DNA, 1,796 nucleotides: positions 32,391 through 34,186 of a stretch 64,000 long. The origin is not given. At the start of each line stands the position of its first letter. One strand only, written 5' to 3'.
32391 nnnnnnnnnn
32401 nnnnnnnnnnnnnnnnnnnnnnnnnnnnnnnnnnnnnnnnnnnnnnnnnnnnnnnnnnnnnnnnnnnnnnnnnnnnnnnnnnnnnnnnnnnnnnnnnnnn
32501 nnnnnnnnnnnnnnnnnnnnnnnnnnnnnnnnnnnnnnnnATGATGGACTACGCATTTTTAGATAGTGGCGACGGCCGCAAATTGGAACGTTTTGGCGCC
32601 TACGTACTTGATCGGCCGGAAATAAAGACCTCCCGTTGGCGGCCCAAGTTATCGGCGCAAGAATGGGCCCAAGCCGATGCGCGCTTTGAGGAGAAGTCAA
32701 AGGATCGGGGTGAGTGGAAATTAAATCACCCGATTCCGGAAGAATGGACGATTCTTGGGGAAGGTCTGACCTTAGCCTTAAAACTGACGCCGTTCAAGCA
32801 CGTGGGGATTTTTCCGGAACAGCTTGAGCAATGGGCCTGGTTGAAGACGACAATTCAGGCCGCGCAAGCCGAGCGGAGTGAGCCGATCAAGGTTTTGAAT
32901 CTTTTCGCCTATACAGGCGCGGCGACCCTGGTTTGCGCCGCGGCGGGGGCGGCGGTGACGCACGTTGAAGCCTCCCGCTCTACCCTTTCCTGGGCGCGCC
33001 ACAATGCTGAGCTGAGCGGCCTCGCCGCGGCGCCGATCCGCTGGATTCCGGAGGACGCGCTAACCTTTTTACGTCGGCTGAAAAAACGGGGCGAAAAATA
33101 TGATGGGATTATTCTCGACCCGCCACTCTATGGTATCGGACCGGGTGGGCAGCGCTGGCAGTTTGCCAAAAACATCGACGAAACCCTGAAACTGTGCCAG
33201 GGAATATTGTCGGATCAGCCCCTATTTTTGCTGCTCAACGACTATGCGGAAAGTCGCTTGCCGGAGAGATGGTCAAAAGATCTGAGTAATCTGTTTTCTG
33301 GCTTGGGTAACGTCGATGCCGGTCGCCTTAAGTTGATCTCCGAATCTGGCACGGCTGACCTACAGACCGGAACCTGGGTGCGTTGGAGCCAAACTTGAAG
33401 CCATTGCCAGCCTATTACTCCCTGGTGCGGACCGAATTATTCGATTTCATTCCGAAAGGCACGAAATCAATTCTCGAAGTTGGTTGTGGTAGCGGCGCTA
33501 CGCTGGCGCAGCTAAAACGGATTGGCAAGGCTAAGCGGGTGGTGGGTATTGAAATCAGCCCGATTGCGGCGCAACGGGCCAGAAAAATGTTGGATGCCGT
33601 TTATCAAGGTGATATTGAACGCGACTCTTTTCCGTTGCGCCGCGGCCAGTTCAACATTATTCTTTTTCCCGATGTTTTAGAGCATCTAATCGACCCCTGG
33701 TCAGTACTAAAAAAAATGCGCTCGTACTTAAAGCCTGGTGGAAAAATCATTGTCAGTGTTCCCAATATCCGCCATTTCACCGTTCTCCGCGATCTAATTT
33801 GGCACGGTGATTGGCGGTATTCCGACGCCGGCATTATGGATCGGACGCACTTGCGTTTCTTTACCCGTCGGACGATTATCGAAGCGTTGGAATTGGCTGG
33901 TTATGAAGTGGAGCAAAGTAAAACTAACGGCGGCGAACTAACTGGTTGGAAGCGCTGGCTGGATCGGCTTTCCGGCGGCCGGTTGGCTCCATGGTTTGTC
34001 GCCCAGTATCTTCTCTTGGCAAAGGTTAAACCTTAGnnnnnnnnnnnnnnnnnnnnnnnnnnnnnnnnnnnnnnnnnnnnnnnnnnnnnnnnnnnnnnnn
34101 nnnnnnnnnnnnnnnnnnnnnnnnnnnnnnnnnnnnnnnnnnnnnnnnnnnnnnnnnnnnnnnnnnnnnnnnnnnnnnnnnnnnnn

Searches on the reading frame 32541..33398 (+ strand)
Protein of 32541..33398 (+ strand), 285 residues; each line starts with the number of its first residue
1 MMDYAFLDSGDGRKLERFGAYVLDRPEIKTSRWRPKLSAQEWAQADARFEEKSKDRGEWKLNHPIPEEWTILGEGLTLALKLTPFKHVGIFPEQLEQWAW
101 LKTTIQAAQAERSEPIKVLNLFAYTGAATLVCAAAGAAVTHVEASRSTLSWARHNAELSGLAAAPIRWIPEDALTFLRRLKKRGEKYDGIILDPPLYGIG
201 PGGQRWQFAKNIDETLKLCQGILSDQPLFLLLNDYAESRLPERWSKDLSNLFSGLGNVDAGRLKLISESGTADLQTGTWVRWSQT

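Call 47: search_protein_families(library=pfam, max_evalue=0.001, proteins=[window:32541-33398:+])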
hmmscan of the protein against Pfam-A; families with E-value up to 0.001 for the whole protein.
window:32541-33398:+ (285 aa): 3 families
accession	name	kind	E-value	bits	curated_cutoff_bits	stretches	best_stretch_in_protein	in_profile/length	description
PF10672.15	Methyltrans_SAM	-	5.5e-11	42.7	27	1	58-199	76-208/286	S-adenosylmethionine-dependent methyltransferase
PF03602.21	Cons_hypoth95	-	7e-06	26.3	24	1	113-195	40-122/182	Conserved hypothetical protein 95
PF09445.16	Methyltransf_15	-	7.3e-05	22.8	22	1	118-199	4-84/165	RNA cap guanine-N2 methyltransferase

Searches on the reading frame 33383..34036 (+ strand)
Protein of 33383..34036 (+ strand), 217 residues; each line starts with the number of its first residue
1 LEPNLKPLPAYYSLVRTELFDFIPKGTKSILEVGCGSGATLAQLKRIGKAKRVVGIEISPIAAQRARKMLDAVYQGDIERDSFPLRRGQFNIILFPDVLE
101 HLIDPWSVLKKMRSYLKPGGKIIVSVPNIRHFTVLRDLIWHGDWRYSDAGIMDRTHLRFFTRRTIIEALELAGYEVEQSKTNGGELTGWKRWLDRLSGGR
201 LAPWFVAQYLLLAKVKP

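Call 47: search_protein_families(library=pfam, max_evalue=0.001, proteins=[window:33383-34036:+])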
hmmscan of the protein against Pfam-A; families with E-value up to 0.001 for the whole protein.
window:33383-34036:+ (217 aa): 7 families
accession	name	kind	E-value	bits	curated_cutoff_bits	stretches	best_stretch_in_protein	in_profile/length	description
PF13489.12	Methyltransf_23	-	3.9e-25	88.9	27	1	18-178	15-163/164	Methyltransferase domain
PF08241.18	Methyltransf_11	-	1e-17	65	21.2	1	31-124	1-95/95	Methyltransferase domain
PF13847.12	Methyltransf_31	-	5.4e-16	59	27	1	27-128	4-113/145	Methyltransferase domain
PF08242.18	Methyltransf_12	-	3.2e-15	57.1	30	1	31-122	1-98/98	Methyltransferase domain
PF13649.12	Methyltransf_25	-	1.7e-14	54.7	27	1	30-120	1-97/97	Methyltransferase domain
PF07021.18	MetW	-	1.3e-09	38.5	21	1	19-147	7-130/193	Methionine biosynthesis protein MetW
PF01135.25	PCMT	-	6.8e-05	23.2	20.3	1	27-71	74-119/210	Protein-L-isoaspartate(D-aspartate) O-methyltransferase (PCMT)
